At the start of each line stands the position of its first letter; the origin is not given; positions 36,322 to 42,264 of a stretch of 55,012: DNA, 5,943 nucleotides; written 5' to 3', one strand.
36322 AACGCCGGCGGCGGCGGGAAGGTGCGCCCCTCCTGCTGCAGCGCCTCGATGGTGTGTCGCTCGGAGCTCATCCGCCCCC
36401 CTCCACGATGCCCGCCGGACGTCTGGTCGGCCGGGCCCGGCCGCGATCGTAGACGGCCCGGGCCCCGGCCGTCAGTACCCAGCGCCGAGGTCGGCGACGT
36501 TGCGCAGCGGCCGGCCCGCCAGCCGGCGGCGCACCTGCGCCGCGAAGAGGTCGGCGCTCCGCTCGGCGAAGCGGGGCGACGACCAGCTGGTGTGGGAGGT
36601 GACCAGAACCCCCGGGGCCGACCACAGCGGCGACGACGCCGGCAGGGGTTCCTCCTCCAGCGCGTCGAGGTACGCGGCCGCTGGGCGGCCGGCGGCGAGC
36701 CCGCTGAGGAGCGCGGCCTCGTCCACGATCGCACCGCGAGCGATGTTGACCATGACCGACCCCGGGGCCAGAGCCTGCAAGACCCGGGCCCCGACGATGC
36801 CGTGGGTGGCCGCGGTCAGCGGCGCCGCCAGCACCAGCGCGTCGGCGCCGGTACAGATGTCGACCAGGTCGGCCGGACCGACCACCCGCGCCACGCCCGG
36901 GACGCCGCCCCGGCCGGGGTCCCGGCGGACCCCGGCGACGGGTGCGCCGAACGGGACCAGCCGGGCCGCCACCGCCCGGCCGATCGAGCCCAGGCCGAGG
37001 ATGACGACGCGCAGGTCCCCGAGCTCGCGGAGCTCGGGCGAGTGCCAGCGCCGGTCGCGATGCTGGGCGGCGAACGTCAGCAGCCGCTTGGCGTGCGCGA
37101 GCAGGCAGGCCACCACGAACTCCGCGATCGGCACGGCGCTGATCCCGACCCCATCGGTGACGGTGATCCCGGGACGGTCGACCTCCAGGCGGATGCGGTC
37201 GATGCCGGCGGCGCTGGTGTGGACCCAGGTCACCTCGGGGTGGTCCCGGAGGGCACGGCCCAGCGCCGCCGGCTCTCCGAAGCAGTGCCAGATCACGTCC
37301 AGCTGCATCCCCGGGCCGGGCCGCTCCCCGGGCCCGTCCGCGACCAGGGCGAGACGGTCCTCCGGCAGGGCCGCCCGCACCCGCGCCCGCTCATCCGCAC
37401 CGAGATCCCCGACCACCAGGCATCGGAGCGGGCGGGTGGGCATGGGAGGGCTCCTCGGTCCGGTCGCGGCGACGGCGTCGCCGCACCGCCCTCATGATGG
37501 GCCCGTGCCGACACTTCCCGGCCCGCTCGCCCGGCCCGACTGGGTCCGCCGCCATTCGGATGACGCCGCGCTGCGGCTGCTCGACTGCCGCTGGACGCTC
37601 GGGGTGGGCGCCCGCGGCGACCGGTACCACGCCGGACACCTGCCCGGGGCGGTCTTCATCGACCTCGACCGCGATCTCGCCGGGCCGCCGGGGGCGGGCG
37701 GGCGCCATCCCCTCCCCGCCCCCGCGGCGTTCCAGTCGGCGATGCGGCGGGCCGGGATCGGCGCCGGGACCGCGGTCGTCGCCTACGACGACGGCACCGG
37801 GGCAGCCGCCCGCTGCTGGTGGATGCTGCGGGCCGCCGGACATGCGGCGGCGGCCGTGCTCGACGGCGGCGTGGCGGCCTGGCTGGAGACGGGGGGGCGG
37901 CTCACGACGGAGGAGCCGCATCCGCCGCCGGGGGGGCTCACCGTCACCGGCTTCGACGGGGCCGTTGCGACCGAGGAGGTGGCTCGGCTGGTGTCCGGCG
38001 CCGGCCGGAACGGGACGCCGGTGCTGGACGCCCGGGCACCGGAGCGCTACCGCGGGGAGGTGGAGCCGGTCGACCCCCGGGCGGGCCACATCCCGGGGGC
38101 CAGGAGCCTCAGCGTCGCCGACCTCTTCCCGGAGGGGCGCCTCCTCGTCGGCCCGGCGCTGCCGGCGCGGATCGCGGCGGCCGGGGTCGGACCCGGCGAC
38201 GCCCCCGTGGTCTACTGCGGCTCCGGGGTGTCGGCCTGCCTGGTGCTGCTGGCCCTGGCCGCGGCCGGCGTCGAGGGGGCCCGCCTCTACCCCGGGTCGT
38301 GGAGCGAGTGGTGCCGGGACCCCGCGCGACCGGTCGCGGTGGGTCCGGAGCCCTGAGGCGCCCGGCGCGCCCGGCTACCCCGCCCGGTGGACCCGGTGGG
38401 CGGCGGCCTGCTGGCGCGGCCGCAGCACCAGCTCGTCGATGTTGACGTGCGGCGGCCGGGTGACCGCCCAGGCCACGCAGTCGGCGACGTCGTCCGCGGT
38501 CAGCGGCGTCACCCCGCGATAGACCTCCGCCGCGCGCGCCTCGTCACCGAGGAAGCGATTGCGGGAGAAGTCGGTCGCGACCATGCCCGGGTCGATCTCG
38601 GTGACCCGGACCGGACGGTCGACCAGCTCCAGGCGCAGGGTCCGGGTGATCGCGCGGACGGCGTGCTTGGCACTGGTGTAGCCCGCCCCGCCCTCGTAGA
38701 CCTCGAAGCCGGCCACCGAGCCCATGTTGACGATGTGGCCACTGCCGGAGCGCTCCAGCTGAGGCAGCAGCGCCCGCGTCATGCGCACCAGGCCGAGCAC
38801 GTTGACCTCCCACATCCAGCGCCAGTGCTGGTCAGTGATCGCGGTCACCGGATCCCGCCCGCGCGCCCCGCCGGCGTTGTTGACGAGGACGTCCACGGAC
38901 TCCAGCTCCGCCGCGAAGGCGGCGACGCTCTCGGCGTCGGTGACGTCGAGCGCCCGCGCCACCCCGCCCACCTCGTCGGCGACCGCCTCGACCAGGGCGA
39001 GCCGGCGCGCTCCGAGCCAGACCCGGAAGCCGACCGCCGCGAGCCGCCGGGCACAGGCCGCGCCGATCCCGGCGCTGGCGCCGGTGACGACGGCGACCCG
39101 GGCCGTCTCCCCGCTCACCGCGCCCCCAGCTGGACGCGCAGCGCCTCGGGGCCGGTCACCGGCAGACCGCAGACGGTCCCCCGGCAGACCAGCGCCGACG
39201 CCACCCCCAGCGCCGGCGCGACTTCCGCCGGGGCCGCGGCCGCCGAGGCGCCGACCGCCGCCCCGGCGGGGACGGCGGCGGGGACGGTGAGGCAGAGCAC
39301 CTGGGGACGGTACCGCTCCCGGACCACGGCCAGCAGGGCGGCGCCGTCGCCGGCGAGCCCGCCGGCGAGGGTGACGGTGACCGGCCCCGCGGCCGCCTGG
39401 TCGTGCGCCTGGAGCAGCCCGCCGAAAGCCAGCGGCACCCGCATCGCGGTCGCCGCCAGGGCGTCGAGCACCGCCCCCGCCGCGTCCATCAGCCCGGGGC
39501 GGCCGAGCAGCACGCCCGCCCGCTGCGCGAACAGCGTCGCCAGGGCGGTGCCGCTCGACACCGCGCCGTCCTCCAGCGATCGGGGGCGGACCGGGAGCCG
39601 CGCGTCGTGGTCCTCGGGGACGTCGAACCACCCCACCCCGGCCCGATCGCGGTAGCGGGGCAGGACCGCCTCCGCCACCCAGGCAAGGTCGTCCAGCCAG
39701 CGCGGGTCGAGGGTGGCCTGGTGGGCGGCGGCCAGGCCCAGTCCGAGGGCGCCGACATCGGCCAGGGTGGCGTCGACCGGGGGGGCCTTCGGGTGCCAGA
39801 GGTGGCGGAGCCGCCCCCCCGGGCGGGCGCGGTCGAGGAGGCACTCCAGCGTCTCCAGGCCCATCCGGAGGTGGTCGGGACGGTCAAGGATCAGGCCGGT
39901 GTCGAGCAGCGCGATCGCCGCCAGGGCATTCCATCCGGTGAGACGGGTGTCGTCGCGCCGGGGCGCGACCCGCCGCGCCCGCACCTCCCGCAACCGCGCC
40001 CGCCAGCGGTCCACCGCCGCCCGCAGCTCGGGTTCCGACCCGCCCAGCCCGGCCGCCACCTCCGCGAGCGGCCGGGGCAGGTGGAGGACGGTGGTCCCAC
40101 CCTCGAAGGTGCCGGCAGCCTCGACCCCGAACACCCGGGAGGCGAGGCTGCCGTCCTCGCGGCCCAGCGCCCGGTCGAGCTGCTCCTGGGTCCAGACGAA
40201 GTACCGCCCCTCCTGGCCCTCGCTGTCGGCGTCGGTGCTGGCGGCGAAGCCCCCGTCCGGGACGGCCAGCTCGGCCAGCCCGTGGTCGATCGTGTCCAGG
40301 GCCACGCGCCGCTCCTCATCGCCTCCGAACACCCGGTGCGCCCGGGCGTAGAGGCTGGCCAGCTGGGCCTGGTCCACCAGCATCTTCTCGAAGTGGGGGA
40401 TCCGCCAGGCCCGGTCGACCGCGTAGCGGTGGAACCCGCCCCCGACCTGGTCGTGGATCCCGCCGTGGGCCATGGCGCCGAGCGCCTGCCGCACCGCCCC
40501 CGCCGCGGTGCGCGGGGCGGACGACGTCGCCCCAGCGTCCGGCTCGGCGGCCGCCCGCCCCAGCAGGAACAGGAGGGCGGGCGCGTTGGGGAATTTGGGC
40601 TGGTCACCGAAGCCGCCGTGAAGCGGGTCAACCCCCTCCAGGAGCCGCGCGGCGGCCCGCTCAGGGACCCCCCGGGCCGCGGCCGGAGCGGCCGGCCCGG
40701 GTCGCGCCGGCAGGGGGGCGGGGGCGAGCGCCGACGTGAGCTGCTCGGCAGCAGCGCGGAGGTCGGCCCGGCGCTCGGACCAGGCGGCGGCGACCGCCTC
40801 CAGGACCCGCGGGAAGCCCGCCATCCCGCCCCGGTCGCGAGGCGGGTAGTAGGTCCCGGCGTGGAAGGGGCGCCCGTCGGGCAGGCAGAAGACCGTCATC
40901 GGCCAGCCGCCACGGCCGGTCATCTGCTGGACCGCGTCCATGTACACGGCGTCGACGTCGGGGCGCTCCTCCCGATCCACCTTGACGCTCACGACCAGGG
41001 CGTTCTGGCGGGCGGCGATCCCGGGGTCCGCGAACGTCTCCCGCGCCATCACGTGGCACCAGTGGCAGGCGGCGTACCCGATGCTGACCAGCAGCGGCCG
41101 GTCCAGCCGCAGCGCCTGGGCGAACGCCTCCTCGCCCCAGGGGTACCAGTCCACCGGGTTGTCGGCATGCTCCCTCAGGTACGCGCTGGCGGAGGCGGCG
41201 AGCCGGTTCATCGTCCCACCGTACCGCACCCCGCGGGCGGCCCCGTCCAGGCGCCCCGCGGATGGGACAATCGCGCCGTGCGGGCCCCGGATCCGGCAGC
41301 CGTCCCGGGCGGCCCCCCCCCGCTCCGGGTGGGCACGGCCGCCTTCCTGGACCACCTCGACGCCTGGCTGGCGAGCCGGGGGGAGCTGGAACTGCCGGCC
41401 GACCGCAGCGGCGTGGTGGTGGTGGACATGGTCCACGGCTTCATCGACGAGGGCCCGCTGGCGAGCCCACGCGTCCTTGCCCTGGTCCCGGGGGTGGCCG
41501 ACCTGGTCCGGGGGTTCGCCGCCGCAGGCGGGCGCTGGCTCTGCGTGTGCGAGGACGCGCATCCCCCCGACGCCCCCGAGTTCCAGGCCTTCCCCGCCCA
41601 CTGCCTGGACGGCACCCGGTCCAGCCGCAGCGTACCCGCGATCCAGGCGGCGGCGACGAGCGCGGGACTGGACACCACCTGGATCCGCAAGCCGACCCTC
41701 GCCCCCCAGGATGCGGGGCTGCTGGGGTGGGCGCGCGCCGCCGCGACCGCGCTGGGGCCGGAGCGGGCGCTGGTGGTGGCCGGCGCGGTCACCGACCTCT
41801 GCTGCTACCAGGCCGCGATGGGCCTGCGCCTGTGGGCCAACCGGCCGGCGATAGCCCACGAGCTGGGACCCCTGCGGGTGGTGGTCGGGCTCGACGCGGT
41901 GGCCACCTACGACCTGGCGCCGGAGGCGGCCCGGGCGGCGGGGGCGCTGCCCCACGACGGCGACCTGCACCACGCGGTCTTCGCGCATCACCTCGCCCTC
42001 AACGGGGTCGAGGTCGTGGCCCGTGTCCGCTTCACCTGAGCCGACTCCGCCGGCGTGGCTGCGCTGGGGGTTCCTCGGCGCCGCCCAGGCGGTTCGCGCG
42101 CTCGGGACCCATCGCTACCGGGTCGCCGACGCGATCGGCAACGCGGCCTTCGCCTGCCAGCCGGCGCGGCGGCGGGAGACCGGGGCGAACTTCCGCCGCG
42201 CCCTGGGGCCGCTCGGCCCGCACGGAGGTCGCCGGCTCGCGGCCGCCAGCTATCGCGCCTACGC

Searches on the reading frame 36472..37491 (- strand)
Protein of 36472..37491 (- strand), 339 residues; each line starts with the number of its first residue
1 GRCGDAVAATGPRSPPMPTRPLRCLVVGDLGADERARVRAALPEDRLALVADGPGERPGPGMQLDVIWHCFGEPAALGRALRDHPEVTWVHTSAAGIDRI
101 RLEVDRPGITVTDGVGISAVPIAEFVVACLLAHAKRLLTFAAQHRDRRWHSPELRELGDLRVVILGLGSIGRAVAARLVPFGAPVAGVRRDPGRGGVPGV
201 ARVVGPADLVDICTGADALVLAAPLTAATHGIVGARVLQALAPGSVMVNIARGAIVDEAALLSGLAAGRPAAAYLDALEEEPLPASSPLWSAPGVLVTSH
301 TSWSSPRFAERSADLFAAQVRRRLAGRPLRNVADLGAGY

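Call 81: search_protein_families(library=pfam, proteins=[window:36472-37491:-], max_evalue=0.0001)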
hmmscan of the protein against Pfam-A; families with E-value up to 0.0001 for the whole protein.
window:36472-37491:- (339 aa): 1 family
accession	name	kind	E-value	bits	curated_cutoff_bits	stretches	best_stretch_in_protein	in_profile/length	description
PF02826.25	2-Hacid_dh_C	-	3e-42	144.5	25.1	1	128-301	2-177/178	D-isomer specific 2-hydroxyacid dehydrogenase, NAD binding domain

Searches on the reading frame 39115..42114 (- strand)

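Call 81: search_protein_families(library=pfam, proteins=[window:39115-42114:-], max_evalue=0.0001)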
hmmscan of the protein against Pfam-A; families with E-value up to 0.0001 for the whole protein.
window:39115-42114:- (999 aa): 2 families
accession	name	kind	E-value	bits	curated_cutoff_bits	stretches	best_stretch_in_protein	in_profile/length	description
PF03190.21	Thioredox_DsbH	-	1.9e-68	229.9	27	1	303-463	2-162/163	Protein of unknown function, DUF255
PF13899.12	Thioredoxin_7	-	5.4e-08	33.3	27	1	322-386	1-65/83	Thioredoxin-like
